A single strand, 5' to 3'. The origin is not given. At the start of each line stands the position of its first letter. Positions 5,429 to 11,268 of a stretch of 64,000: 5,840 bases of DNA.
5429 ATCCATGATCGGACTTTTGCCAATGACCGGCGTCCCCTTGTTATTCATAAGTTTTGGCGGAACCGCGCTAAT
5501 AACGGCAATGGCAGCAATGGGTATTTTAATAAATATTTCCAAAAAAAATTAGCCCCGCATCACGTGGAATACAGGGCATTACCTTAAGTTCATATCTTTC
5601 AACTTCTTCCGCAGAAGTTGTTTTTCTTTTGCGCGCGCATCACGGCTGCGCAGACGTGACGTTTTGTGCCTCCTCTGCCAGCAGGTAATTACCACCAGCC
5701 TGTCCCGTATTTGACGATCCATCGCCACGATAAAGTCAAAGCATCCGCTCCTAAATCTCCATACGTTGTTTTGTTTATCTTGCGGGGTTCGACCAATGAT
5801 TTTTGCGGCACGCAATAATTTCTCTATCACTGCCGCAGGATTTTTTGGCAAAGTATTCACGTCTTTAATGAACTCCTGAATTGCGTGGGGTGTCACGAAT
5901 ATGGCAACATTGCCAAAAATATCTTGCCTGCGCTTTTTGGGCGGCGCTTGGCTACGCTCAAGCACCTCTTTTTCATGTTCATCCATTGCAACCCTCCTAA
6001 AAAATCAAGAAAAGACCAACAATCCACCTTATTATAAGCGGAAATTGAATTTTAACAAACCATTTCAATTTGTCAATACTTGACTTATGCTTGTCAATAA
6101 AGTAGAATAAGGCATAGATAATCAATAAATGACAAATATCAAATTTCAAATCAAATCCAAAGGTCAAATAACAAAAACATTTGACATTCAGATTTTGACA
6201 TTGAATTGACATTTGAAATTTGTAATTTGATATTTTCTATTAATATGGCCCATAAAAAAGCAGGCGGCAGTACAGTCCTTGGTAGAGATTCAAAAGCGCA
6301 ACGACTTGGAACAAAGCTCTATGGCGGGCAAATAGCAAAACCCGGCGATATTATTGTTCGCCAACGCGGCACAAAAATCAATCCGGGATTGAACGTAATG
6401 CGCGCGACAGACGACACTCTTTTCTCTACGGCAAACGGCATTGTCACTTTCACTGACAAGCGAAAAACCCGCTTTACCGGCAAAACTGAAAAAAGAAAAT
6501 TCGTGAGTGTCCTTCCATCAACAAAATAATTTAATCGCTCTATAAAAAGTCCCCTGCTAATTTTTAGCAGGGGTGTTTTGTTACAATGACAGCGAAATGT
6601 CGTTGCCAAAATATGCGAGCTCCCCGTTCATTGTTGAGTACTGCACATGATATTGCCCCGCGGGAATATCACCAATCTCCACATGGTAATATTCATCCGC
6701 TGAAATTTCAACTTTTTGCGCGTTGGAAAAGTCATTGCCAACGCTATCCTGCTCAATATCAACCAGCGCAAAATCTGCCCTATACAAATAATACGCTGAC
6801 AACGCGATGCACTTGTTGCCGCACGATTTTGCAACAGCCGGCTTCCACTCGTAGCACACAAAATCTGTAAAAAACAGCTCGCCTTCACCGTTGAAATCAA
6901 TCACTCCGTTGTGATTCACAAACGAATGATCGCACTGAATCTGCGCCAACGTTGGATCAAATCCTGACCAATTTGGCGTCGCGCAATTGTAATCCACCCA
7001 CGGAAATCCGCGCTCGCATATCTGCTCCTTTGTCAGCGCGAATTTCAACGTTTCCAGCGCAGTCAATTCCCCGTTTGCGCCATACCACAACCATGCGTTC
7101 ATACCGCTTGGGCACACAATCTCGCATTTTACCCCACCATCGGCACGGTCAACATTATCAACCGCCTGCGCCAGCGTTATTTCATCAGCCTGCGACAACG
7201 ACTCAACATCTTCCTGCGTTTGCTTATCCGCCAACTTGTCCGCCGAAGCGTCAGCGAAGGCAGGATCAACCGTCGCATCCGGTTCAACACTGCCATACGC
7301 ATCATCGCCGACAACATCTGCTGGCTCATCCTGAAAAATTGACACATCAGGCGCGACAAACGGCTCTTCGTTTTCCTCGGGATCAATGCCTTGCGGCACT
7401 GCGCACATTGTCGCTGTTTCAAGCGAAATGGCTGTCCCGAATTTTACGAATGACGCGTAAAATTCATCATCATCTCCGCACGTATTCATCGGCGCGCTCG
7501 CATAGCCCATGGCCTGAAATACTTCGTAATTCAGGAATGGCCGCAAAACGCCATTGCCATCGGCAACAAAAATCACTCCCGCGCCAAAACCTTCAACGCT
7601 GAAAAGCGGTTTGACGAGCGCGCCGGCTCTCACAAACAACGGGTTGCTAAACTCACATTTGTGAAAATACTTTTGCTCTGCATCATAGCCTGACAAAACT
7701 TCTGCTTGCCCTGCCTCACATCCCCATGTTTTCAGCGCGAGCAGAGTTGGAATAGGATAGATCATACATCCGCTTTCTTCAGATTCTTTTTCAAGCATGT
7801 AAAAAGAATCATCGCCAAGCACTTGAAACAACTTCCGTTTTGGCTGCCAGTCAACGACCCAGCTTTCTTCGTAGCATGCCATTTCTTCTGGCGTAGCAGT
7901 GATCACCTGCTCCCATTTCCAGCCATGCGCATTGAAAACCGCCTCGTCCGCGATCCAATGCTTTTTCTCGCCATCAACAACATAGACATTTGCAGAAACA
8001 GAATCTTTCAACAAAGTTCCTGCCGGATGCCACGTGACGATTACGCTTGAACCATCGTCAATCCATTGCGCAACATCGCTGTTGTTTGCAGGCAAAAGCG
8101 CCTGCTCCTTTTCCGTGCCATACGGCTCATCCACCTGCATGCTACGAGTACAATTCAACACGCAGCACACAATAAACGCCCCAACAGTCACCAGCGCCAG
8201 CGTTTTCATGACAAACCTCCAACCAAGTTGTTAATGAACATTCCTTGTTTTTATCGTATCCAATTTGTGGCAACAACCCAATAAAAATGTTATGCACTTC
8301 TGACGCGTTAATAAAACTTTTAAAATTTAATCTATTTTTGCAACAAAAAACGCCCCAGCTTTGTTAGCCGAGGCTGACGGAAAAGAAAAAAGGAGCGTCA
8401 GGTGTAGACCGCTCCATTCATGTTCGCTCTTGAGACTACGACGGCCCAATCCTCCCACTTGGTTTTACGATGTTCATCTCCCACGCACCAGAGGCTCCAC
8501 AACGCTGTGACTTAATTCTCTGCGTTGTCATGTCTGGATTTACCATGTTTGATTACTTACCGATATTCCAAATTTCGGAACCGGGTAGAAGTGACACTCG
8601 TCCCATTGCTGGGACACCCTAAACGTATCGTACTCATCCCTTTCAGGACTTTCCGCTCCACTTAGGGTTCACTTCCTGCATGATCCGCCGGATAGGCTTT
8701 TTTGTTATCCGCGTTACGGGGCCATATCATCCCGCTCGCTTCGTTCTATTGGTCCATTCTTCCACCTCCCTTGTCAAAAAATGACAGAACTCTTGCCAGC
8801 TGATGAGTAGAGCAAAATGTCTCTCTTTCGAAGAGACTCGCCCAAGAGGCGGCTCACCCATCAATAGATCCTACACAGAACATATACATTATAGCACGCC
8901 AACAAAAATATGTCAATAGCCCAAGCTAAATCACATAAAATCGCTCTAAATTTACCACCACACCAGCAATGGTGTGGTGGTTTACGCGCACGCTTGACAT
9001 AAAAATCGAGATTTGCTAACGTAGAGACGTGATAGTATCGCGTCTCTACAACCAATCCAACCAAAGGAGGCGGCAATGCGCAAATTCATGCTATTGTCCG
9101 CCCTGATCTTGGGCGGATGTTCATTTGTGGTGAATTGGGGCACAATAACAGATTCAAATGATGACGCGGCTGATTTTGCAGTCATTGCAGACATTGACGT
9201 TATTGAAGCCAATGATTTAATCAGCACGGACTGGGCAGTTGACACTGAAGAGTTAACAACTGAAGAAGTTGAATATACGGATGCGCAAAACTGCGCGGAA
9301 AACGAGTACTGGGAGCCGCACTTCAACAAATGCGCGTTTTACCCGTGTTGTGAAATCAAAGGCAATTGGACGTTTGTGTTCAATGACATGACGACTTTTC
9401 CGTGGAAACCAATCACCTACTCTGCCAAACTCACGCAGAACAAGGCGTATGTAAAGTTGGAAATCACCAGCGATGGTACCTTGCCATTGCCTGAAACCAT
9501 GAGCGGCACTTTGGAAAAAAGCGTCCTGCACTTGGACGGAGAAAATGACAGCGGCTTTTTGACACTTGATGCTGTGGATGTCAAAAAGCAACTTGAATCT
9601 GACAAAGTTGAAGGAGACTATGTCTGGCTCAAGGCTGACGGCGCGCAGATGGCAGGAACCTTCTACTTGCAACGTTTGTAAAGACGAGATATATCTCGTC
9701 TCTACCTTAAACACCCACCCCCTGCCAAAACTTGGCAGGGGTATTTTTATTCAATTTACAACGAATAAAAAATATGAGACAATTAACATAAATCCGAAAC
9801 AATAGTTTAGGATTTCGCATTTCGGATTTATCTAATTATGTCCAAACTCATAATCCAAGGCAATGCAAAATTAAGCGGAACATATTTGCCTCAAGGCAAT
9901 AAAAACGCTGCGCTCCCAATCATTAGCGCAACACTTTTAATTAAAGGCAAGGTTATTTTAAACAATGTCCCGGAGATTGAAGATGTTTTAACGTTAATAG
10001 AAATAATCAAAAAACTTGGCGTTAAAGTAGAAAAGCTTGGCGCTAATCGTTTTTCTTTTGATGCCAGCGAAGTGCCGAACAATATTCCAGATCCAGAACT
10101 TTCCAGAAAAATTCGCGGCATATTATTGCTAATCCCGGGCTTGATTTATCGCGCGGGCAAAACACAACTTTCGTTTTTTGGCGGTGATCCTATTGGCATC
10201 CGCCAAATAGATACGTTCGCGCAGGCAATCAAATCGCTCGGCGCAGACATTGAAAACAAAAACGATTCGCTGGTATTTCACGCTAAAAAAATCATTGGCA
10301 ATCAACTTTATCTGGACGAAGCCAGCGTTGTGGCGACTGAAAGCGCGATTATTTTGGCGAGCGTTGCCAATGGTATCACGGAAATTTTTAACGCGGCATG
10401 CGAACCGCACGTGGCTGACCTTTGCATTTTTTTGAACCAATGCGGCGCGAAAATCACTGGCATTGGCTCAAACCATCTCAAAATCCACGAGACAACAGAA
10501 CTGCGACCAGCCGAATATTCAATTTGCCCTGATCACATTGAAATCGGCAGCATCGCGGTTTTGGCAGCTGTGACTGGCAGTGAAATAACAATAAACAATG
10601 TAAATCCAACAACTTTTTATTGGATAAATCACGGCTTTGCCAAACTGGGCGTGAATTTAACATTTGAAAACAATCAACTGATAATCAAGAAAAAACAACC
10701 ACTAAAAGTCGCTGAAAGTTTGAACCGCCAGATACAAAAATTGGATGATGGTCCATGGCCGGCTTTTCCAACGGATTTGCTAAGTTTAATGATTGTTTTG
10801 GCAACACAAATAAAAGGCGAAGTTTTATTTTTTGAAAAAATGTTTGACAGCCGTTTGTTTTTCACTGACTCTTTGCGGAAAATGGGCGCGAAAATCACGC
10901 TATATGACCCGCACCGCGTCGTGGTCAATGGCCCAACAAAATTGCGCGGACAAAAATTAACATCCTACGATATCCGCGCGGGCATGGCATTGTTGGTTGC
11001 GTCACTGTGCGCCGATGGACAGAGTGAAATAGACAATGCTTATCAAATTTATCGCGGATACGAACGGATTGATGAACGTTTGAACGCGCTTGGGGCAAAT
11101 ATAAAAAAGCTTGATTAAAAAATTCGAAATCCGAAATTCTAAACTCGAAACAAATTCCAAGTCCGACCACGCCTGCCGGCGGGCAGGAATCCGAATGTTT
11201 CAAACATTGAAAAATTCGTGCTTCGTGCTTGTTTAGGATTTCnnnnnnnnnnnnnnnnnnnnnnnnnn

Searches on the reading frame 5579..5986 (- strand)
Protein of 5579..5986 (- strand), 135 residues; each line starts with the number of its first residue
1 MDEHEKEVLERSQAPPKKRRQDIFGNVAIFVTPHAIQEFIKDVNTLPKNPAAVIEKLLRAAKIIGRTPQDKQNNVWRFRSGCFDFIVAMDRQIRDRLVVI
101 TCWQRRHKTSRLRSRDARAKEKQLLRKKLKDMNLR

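Call 42: search_protein_families(library=pfam, proteins=[window:5579-5986:-], max_evalue=0.001)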
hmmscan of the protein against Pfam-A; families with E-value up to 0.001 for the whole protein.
window:5579-5986:- (135 aa): 0 families

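Call 91: search_protein_families(library=pfam, proteins=[window:5579-5986:-], max_evalue=1)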
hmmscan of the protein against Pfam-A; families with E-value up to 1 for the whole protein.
window:5579-5986:- (135 aa): 1 family
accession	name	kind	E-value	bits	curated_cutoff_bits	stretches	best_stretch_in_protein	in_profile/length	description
PF25198.1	Spore_GerAC_N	-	0.073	13.3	27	1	19-77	102-160/176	Spore germination protein N-terminal domain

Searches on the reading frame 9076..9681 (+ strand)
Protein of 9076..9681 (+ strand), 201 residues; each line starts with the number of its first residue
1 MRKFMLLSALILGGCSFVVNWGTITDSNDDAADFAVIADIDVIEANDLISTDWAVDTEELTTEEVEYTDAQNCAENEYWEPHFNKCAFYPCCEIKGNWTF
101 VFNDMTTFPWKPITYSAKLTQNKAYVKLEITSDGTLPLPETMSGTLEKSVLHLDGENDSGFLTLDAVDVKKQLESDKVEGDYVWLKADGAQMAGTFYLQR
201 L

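Call 42: search_protein_families(library=pfam, proteins=[window:9076-9681:+], max_evalue=0.001)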
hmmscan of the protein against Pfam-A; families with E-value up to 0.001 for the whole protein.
window:9076-9681:+ (201 aa): 1 family
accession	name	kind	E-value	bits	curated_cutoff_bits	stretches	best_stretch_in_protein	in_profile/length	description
PF24733.1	DUF7684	-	0.00031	20.9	26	1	8-60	40-93/135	Domain of unknown function (DUF7684)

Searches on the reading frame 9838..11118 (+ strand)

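Call 42: search_protein_families(library=pfam, proteins=[window:9838-11118:+], max_evalue=0.001)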
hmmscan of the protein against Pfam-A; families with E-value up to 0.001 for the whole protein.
window:9838-11118:+ (426 aa): 1 family
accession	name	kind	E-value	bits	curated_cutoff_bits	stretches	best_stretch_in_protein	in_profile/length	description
PF00275.25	EPSP_synthase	-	2.3e-59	201.6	22.8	1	7-415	2-417/417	EPSP synthase (3-phosphoshikimate 1-carboxyvinyltransferase)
